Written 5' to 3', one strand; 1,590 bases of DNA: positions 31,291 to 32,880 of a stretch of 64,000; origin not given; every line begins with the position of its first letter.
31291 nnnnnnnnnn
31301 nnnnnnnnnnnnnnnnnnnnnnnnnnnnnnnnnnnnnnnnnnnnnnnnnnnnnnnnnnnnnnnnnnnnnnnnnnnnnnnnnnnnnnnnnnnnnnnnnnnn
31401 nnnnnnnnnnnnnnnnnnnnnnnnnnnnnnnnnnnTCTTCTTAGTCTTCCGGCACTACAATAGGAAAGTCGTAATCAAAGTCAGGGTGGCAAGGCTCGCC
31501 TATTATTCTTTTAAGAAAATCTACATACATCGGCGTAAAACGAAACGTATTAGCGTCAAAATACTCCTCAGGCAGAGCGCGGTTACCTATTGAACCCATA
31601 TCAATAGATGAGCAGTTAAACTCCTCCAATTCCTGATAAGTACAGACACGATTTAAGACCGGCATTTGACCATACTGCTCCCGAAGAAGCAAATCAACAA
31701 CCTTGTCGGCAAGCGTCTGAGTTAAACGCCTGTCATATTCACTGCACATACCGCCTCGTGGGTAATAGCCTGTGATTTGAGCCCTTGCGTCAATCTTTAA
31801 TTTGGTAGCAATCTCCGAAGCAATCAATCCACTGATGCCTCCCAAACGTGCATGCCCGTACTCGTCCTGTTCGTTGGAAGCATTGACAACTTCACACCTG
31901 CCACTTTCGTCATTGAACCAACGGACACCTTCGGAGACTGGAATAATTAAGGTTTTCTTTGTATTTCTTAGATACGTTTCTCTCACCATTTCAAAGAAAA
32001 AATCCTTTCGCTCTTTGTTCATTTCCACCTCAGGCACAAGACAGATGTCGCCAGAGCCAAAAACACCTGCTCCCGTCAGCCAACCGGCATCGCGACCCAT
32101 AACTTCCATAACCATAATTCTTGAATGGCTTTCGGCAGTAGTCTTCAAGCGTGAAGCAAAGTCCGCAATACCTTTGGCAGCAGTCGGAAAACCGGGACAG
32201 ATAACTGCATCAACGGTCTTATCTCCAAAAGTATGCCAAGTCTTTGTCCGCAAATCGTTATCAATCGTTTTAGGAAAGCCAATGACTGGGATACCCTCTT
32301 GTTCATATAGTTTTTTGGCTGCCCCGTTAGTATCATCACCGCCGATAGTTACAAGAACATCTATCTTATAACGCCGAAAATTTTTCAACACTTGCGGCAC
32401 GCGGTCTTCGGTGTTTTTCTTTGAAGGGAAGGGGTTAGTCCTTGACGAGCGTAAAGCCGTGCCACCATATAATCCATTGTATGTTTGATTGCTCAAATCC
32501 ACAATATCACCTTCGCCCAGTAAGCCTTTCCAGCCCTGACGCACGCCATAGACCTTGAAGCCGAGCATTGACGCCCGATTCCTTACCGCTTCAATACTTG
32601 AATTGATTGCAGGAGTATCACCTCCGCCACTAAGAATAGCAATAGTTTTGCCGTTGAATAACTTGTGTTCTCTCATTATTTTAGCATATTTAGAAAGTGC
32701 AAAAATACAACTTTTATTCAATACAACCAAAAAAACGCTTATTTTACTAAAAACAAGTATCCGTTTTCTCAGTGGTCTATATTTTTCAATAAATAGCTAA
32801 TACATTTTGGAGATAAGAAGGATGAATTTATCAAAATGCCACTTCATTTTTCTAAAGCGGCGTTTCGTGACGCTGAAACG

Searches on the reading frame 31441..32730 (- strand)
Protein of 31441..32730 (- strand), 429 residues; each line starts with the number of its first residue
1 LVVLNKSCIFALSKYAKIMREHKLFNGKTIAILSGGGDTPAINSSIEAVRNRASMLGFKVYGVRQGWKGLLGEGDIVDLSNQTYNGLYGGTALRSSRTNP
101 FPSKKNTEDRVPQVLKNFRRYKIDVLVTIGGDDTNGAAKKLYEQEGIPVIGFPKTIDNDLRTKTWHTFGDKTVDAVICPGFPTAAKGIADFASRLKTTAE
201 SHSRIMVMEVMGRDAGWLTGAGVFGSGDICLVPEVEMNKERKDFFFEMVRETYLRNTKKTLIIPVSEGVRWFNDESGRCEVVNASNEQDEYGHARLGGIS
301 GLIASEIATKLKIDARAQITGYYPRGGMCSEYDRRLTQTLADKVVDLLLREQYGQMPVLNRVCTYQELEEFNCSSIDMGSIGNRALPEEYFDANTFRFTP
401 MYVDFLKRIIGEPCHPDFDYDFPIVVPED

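Call 61: search_protein_families(library=pfam, proteins=[window:31441-32730:-], max_evalue=0.0001)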
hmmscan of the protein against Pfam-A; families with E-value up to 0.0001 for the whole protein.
window:31441-32730:- (429 aa): 2 families
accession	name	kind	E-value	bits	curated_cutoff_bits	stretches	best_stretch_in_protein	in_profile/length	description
PF00365.25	PFK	-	5.5e-64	216.6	30.9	1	30-348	2-277/277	Phosphofructokinase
PF01513.26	NAD_kinase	-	1.7e-06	28.8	25.5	1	104-153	54-103/130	ATP-NAD kinase N-terminal domain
